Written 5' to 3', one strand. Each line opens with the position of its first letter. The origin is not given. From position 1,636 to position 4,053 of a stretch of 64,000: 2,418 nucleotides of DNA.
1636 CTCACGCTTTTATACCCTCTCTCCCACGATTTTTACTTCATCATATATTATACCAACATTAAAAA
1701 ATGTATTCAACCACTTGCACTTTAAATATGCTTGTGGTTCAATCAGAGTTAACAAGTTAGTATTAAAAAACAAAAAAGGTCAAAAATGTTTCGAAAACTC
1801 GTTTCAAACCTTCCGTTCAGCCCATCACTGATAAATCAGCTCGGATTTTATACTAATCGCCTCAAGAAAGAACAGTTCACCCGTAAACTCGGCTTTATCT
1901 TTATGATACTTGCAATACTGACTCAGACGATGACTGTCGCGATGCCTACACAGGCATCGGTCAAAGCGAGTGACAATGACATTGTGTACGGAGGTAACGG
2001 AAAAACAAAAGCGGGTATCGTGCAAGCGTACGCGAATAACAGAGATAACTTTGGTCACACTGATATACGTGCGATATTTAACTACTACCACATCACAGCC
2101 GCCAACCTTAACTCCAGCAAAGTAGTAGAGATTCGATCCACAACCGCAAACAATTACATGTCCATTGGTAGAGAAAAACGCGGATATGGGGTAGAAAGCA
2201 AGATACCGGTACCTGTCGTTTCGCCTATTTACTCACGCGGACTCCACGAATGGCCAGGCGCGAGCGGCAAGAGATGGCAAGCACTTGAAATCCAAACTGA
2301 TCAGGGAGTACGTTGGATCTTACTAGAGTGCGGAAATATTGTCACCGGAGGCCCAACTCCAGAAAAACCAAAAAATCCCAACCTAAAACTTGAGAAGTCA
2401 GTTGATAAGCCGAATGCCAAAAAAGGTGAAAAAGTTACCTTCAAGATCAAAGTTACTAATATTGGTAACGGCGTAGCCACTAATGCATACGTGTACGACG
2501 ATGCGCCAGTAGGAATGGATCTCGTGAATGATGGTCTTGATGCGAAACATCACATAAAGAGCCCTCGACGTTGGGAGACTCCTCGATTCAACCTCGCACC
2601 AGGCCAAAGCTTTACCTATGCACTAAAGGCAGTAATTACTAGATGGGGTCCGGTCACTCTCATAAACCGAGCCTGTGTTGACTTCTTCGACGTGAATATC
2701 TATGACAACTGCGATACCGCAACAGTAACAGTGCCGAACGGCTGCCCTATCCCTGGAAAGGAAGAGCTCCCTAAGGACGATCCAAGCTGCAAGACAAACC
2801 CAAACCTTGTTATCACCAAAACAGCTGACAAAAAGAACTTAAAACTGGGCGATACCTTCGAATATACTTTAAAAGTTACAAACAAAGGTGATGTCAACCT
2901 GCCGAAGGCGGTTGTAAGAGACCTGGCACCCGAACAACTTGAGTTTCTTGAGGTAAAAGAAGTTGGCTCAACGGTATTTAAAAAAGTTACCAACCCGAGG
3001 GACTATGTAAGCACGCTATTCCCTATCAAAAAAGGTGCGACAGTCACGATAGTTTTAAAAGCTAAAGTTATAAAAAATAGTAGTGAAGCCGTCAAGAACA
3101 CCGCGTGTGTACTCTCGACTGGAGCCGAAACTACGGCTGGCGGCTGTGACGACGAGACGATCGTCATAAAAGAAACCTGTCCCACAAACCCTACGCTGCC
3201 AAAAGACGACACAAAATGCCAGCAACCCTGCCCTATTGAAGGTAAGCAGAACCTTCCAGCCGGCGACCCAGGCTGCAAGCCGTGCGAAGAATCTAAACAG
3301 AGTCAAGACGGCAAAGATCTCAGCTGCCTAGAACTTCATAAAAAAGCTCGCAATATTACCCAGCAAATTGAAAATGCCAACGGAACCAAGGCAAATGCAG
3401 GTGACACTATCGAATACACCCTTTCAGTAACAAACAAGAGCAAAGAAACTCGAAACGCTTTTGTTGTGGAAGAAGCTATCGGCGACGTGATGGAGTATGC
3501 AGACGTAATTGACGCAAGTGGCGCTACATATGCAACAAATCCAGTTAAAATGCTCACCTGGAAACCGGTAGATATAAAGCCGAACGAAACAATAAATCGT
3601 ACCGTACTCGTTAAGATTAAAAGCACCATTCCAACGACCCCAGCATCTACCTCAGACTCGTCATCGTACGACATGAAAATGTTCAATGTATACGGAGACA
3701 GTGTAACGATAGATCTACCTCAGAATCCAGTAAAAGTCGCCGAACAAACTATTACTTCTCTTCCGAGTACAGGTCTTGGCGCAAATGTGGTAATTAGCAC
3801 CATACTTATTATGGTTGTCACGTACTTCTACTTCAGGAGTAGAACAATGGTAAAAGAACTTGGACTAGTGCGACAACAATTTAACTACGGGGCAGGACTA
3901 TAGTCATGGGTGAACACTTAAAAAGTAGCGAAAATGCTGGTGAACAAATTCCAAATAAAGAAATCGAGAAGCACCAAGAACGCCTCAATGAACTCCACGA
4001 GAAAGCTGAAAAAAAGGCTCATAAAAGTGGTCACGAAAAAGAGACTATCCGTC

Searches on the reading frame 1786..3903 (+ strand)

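Call 62: search_protein_families(library=ncbifam, proteins=[window:1786-3903:+], max_evalue=1e-10)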
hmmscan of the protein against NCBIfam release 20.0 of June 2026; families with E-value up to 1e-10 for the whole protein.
window:1786-3903:+ (705 aa): 1 family
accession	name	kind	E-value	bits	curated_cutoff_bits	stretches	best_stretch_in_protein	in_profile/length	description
TIGR01451.2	B_ant_repeat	repeat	4.7e-24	84.2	24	0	345-388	1-44/53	DUF11 type repeat protein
